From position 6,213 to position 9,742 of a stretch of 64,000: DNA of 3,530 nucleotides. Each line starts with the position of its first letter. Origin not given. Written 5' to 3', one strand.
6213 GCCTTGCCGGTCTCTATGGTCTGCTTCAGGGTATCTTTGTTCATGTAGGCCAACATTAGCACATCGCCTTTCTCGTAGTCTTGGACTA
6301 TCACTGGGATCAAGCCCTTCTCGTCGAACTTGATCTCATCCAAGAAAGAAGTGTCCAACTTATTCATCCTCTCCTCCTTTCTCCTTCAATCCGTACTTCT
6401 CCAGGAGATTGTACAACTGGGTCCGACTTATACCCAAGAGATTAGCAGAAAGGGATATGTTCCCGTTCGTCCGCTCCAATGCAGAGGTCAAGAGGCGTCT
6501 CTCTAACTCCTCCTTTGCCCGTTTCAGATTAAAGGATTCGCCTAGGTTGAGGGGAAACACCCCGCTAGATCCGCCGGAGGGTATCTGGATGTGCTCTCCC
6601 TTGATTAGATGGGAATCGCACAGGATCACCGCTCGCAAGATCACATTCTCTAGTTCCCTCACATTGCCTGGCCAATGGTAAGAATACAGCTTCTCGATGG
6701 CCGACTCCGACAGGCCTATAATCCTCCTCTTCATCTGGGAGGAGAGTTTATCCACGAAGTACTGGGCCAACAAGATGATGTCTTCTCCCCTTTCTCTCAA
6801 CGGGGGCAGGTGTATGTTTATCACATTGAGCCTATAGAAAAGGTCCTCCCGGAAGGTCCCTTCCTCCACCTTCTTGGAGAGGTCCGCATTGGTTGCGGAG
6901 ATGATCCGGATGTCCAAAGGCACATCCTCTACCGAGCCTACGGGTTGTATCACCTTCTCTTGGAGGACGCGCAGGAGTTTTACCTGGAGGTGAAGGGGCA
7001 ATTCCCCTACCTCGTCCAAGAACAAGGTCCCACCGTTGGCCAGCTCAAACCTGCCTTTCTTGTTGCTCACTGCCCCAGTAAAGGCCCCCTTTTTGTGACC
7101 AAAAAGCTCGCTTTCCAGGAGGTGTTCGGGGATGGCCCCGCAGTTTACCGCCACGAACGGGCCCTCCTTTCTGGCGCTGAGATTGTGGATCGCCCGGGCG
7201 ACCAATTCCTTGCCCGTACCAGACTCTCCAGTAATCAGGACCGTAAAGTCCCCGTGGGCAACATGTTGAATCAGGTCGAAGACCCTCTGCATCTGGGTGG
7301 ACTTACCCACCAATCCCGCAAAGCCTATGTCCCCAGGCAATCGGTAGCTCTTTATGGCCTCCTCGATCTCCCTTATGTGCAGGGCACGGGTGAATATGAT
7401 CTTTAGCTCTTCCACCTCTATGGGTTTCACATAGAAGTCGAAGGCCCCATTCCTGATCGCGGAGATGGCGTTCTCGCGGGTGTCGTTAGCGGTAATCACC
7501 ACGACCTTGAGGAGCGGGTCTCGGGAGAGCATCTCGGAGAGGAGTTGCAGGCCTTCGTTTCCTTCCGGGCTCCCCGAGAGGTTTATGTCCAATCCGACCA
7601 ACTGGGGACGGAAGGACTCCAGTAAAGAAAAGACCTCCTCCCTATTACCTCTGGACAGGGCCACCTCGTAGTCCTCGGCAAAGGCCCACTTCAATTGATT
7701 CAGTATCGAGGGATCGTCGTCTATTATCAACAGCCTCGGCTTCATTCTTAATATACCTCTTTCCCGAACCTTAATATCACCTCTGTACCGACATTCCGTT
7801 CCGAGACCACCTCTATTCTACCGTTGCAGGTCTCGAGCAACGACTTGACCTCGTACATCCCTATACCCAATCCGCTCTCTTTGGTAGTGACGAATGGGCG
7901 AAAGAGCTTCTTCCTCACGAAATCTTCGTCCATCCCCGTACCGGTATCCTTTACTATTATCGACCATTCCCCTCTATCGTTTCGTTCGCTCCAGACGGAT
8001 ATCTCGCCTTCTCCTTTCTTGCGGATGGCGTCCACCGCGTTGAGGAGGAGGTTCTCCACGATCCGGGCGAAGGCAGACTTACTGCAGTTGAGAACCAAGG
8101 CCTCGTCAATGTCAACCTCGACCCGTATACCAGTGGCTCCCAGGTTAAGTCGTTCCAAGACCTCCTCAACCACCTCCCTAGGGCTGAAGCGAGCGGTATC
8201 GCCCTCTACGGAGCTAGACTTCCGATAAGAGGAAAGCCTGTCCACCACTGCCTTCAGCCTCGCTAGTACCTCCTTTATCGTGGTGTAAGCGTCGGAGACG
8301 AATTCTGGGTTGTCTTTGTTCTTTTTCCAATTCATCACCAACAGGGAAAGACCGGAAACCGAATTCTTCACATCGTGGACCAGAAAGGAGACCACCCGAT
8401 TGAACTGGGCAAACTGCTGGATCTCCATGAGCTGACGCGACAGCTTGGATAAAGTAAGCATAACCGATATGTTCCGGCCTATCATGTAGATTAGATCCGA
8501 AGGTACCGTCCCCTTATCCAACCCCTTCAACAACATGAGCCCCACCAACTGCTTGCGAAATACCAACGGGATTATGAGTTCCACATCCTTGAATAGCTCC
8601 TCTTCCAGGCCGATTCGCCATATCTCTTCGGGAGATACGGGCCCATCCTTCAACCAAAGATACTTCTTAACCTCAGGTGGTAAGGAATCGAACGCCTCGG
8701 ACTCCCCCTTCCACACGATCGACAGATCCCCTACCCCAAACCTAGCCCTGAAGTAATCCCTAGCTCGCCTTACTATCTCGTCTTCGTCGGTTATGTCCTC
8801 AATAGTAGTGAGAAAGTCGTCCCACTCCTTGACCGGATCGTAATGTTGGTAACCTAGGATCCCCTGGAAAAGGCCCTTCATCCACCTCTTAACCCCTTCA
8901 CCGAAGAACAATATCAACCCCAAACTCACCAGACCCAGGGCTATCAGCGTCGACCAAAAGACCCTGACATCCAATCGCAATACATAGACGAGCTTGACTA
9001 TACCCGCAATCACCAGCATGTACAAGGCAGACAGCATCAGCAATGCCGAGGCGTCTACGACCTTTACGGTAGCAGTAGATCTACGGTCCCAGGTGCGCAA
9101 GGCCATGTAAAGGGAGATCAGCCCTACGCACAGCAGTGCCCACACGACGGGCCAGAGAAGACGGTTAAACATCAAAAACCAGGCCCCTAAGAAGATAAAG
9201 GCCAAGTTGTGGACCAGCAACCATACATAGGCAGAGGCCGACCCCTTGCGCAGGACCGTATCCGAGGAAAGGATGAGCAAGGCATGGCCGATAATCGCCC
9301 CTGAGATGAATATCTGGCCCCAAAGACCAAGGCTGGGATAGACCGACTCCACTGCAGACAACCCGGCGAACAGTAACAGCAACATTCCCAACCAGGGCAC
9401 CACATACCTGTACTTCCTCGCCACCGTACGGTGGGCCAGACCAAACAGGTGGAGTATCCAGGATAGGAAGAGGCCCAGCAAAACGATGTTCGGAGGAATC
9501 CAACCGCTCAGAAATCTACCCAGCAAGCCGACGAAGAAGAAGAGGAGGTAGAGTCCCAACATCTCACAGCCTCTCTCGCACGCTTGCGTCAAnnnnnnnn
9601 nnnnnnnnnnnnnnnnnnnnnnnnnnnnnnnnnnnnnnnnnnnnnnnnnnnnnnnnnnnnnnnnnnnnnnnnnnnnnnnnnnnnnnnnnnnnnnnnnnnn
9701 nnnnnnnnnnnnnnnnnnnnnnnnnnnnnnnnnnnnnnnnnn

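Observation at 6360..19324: Exosortase (XrtA/EpsI) exopolysaccharide locus with PrsK/PrsR-like sigma-54 regulators but no PEP-CTERM substrate in view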

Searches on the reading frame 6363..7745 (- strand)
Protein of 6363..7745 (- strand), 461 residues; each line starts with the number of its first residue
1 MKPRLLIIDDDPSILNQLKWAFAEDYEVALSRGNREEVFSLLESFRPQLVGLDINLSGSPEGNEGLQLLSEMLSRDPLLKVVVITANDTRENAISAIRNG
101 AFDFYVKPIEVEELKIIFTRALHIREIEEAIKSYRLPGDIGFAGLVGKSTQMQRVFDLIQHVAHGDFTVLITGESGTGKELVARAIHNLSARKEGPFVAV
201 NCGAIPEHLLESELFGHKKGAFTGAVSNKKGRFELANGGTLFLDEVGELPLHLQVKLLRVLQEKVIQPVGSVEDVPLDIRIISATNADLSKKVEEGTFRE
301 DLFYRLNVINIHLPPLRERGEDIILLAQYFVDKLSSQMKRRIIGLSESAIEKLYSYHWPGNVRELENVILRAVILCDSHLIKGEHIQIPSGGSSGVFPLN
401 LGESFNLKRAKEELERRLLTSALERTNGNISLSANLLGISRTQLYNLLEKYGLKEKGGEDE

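Call 4: search_protein_families(library=ncbifam, proteins=[window:6363-7745:-], max_evalue=0.001)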
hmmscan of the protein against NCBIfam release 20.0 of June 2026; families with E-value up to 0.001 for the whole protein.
window:6363-7745:- (461 aa): 70 families (the best 25 are shown)
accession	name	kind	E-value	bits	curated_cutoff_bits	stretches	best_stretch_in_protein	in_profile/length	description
TIGR02915.1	PEP_resp_reg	equivalog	1.9e-161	537.8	502.6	1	5-454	1-445/445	PEP-CTERM-box response regulator transcription factor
NF008469.0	PRK11361.1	equivalog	3.1e-129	431.6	714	1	4-454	6-457/461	acetoacetate metabolism transcriptional regulator AtoC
TIGR01818.1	ntrC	equivalog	2.9e-123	412.1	558.6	1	6-384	2-375/463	nitrogen regulation protein NR(I)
NF041552.1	TF_PrdR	equivalog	4.3e-113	378.6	795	1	139-452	264-577/577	sigma-54 dependent transcriptional regulator PrdR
NF011695.0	PRK15115.1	equivalog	6.5e-113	377.8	763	1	4-454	8-439/445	two-component system response regulator GlrR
NF003451.0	PRK05022.1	equivalog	1.3e-109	367.3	476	1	144-454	191-511/512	nitric oxide reductase transcriptional regulator NorR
TIGR01817.1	nifA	equivalog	1.6e-109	367.1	528.85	1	144-391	197-443/534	nif-specific transcriptional activator NifA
NF041946.1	LuxO_transreg_Vib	equivalog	2.8e-107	359.4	800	1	33-384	27-374/463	quorum-sensing sigma-54 dependent transcriptional regulator LuxO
NF008176.1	PRK10923.1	equivalog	1.6e-102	343.5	620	1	5-371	6-366/469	nitrogen regulation protein NR(I)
NF007689.0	PRK10365.1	equivalog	2.1e-102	343.2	760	1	5-446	8-437/441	sigma-54-dependent response regulator transcription factor ZraR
NF050807.1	TransRegFlbDCaul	equivalog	7.8e-102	341.4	750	1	81-452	73-439/454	sigma-54-dependent transcriptional regulator FlbD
NF038308.1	RNA_repair_RtcR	equivalog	9.9e-101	338.2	650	1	142-446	179-511/530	RNA repair transcriptional activator RtcR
NF051870.1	NAssimRespRegNtrX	equivalog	1.6e-99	333.8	600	1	5-452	4-451/452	nitrogen assimilation response regulator NtrX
TIGR02329.1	propionate_PrpR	equivalog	6.2e-94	315.5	499.2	1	142-449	211-525/526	propionate catabolism operon regulatory protein PrpR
NF049963.1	RespRegFlgRCampy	domain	1.3e-93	314.2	750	1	6-452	4-428/429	fla regulon two-component system response regulator FlgR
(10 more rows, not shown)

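Call 54: find_homologous_proteins(query=window:6363-7745:-, max_evalue=1e-60)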
Query window:6363-7745:- (461 aa): 7996 proteins with E <= 1e-60 among 8000 candidates; the best 120 are listed.
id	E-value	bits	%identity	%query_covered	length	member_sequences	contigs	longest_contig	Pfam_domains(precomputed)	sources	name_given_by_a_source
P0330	7.1e-288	973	96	100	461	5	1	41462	PF00158.33,PF25601.2,PF02954.26,PF14532.13,PF07728.21,PF00072.31,PF01078.28,PF13191.13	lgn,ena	-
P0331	2.6e-208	710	72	99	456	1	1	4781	PF00158.33,PF25601.2,PF02954.26,PF00004.36,PF14532.13,PF07728.21,PF00072.31,PF01078.28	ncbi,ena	-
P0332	2.6e-208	710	72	99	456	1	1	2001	PF00158.33,PF25601.2,PF02954.26,PF00004.36,PF14532.13,PF07728.21,PF00072.31,PF01078.28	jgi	-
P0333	7.5e-208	709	72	99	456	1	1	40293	PF00158.33,PF25601.2,PF02954.26,PF00004.36,PF14532.13,PF07728.21,PF00072.31,PF01078.28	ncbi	-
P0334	3.7e-205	700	71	99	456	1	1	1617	PF00158.33,PF07724.21,PF25601.2,PF02954.26,PF00004.36,PF14532.13,PF07728.21,PF00072.31,PF01078.28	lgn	-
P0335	1.2e-203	695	70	99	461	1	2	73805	PF00158.33,PF07724.21,PF25601.2,PF02954.26,PF00004.36,PF14532.13,PF07728.21,PF00072.31,PF01078.28,PF13191.13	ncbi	-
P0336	5.7e-200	683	68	98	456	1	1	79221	PF00158.33,PF25601.2,PF02954.26,PF14532.13,PF07728.21,PF00072.31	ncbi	-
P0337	2.4e-182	625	64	99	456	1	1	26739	PF00158.33,PF25601.2,PF02954.26,PF14532.13,PF07728.21,PF00072.31,PF01078.28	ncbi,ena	-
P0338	4.8e-182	624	64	99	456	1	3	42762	PF00158.33,PF25601.2,PF02954.26,PF14532.13,PF07728.21,PF00072.31,PF01078.28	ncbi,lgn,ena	-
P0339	6.5e-182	623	64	99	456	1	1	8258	PF00158.33,PF25601.2,PF02954.26,PF14532.13,PF07728.21,PF00072.31,PF01078.28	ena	-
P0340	3.0e-171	588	60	98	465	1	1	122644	PF00158.33,PF25601.2,PF02954.26,PF14532.13,PF07728.21,PF00072.31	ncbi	-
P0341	5.8e-141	488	52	98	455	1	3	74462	PF00158.33,PF07724.21,PF25601.2,PF02954.26,PF14532.13,PF07728.21,PF00072.31,PF01078.28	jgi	jgi:two-component system NtrC family response regulator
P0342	1.7e-139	484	51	98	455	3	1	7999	PF00158.33,PF07724.21,PF25601.2,PF02954.26,PF14532.13,PF07728.21,PF00072.31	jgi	jgi:two-component system NtrC family response regulator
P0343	9.6e-139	481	50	97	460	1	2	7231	PF00158.33,PF25601.2,PF02954.26,PF14532.13,PF07728.21,PF00072.31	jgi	jgi:two-component system NtrC family response regulator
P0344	4.1e-138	479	51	98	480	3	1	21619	PF00158.33,PF25601.2,PF02954.26,PF14532.13,PF07728.21,PF00072.31,PF01078.28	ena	-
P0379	1.2e-131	458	50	98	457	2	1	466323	PF00158.33,PF25601.2,PF02954.26,PF14532.13,PF07728.21,PF00072.31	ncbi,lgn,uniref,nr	ncbi:PEP-CTERM-box response regulator transcription factor [Desulfonatronum thioautotrophicum]|unire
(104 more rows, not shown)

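Call 55: find_encoding_contigs(protein=P0341, flank=10000, max_places=1)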
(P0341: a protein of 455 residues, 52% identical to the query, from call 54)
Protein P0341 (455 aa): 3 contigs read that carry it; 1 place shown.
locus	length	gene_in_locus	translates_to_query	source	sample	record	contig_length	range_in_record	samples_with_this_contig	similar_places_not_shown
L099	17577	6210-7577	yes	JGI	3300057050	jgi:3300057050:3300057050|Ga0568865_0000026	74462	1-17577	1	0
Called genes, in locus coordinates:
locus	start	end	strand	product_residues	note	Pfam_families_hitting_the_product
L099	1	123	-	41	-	?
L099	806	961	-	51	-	-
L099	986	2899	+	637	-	PF00041:fn3, PF08005:PHR (faint), PF19077:Big_13 (faint), PF13313:DUF4082, PF17957:Big_7, PF13313:DUF4082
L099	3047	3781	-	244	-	PF00027:cNMP_binding, PF13545:HTH_Crp_2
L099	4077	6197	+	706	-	PF13185:GAF_2 (weak), PF13492:GAF_3, PF02518:HATPase_c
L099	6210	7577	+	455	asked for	PF00072:Response_reg, PF00158:Sigma54_activat, PF01078:Mg_chelatase (faint), PF14532:Sigma54_activ_2, PF07724:AAA_2 (weak), PF07728:AAA_5 (weak), PF25601:AAA_lid_14, PF02954:HTH_8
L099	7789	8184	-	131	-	-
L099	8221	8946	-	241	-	PF02811:PHP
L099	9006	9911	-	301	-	PF03976:PPK2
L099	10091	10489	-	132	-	PF14730:DUF4468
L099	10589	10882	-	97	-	PF04977:DivIC (faint)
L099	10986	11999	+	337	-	PF04055:Radical_SAM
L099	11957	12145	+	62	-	-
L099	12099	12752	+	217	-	PF01553:Acyltransferase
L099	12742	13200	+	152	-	PF00075:RNase_H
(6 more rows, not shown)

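Call 56: find_encoding_contigs(protein=P0379, flank=10000, max_places=1)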
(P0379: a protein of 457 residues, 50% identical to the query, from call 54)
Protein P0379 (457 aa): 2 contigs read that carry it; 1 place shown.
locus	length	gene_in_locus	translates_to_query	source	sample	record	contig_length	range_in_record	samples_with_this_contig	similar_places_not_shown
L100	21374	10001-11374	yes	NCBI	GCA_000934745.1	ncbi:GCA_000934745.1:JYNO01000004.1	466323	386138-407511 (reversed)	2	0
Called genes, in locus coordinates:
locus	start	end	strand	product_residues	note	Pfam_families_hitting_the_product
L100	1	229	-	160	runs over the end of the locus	PF11848:DUF3368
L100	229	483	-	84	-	PF03683:UPF0175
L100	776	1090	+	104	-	PF05973:Gp49 (weak)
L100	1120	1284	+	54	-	PF05973:Gp49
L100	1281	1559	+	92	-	PF13443:HTH_26 (weak)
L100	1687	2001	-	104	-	PF02604:PhdYeFM_antitox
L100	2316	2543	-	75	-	PF07927:HicA_toxin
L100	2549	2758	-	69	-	PF15919:HicB_lk_antitox, PF15970:HicB-like_2 (weak)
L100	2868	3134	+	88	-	-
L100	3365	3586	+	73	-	-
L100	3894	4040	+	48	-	-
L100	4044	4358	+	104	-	PF21716:dnstrm_HI1420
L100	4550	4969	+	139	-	-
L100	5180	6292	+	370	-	PF00459:Inositol_P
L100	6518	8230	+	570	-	PF14306:PUA_2, PF01747:ATP-sulfurylase, PF01583:APS_kinase, PF13671:AAA_33 (weak)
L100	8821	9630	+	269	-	PF07589:PEP_exosort_dom (weak)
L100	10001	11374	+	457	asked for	PF00072:Response_reg, PF00158:Sigma54_activat, PF14532:Sigma54_activ_2, PF07728:AAA_5 (weak), PF25601:AAA_lid_14, PF02954:HTH_8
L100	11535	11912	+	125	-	PF07238:PilZ (weak)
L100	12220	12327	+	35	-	-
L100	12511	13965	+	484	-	-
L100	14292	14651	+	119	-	PF07238:PilZ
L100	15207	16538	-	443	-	PF01029:NusB, PF01189:Methyltr_RsmB-F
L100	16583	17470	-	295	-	PF01976:DUF116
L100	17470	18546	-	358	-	PF00551:Formyl_trans_N, PF02911:Formyl_trans_C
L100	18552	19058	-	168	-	PF01327:Pep_deformylase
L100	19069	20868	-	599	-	PF01336:tRNA_anti-codon, PF00152:tRNA-synt_2, PF02938:GAD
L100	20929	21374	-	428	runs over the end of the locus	PF01409:tRNA-synt_2d (weak), PF13393:tRNA-synt_His, PF00587:tRNA-synt_2b, PF13393:tRNA-synt_His, PF03129:HGTP_anticodon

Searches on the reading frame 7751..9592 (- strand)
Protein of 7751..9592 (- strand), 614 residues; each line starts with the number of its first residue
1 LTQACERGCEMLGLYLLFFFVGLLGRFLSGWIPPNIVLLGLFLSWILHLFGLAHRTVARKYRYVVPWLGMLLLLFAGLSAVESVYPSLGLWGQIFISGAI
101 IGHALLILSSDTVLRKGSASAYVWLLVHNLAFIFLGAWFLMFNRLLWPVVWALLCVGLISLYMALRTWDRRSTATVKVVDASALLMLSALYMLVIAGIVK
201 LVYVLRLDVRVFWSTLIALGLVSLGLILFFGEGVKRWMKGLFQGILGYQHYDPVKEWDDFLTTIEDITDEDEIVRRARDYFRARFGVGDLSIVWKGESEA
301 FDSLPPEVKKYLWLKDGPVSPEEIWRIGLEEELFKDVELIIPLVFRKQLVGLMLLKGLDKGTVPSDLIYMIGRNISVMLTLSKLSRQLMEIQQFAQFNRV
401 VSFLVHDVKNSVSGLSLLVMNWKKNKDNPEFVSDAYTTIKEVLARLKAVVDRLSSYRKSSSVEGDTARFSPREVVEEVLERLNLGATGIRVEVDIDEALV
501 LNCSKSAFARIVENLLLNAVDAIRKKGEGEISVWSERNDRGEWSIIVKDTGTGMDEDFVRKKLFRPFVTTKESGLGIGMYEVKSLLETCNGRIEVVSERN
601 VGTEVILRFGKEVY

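Call 4: search_protein_families(library=ncbifam, proteins=[window:7751-9592:-], max_evalue=0.001)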
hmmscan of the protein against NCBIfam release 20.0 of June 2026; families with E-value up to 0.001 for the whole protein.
window:7751-9592:- (614 aa): 64 families (the best 25 are shown)
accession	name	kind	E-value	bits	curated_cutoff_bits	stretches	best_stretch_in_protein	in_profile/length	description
TIGR02916.1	PEP_his_kin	equivalog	1.7e-67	228.5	300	1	334-607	408-676/679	XrtA/PEP-CTERM system histidine kinase PrsK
NF008468.0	PRK11360.1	equivalog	2.5e-28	98.8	646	1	382-609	381-606/616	two-component system sensor histidine kinase AtoS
NF053867.1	SprKinKinDBac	equivalog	7.7e-20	70.8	775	1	383-608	272-494/500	sporulation kinase KinD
NF047794.1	HisKinPtgB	equivalog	1.6e-18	66.3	1000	1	388-611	433-655/656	two-component system sensor histidine kinase PgtB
NF007688.0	PRK10364.1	equivalog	1.3e-17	63.7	479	1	406-608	249-448/460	two-component system sensor histidine kinase ZraS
NF046044.1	PnpS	equivalog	2.3e-16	59.8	400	1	427-608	201-388/390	two-component system histidine kinase PnpS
NF047497.1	HK_LIC_12097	equivalog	1.1e-15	57.2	500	1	387-599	140-355/367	LIC_12097 family sensor histidine kinase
NF047874.1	MASE3_PAS_HK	subfamily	2.7e-15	56.2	560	1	494-611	507-625/655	MASE3 domain-containing sensor histidine kinase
NF008298.1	PRK11086.1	subfamily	3.2e-14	52.3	520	1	509-608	425-522/529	DcuS/MalK family sensor histidine kinase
NF010411.0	PRK13837.1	equivalog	5e-14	51.3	647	1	441-605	494-669/828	two-component system VirA-like sensor kinase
NF041777.1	sens_FixL_Rhizob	equivalog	8.6e-14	51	850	1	489-602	361-472/485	sensor protein FixL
NF008293.1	PRK11073.1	equivalog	1.3e-12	47.7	240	1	380-597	113-334/349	nitrogen regulation protein NR(II)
NF041947.1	LuxQ_Vibrio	equivalog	2e-12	45.9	1200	1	487-608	567-693/843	quorum-sensing autoinducer 2 sensor kinase/phosphatase LuxQ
NF052573.1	HisKinEspAMyxo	equivalog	3.6e-12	45.1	1400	1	490-603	486-603/755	serine histidine kinase EspA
NF045903.1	CuHisKinLciSLeg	equivalog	3.8e-12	46.3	700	1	462-608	206-355/357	copper-responsive two-component system sensor histidine kinase LciS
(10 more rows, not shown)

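Call 7: search_protein_families(library=pfam, proteins=[window:7751-9592:-], max_evalue=0.01)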
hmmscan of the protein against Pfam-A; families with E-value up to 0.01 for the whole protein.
window:7751-9592:- (614 aa): 2 families
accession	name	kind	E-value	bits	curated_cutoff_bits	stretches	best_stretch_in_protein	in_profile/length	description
PF02518.31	HATPase_c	-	3.2e-18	66.6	26.4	1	507-609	5-107/111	Histidine kinase-, DNA gyrase B-, and HSP90-like ATPase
PF13589.12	HATPase_c_3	-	0.0091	16.5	25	0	509-565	4-55/137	Histidine kinase-, DNA gyrase B-, and HSP90-like ATPase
